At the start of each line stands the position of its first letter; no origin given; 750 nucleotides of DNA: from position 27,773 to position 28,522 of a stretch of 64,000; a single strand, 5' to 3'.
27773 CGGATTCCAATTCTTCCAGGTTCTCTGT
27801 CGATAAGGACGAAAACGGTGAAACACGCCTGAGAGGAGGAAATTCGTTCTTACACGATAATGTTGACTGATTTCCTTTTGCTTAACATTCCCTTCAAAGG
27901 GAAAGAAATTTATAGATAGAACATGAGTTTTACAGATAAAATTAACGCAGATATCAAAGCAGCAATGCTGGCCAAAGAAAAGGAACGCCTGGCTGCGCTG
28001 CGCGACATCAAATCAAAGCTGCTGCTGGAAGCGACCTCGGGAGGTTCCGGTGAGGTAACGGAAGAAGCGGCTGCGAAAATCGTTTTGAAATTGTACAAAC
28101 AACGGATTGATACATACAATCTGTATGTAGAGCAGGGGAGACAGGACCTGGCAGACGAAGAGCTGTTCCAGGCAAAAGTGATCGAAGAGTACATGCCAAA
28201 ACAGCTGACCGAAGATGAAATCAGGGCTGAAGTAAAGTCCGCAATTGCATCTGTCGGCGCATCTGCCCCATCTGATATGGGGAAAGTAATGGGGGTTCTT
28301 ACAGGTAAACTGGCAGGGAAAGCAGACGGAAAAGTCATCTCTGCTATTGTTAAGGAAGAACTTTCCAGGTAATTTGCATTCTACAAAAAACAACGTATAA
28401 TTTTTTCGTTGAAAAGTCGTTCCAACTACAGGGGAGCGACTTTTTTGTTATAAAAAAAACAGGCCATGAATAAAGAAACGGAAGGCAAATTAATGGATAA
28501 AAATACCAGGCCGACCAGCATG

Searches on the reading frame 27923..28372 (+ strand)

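Call 11: search_protein_families(library=pfam, proteins=[window:27923-28372:+], max_evalue=0.01)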
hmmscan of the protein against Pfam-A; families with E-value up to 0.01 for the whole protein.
window:27923-28372:+ (149 aa): 2 families
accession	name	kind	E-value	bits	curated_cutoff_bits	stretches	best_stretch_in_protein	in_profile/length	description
PF09424.15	YqeY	-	1.6e-43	148.7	27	1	5-147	2-143/143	Yqey-like protein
PF02060.20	ISK_Channel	-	0.0049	17.1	22.1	1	61-103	74-116/126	Slow voltage-gated potassium channel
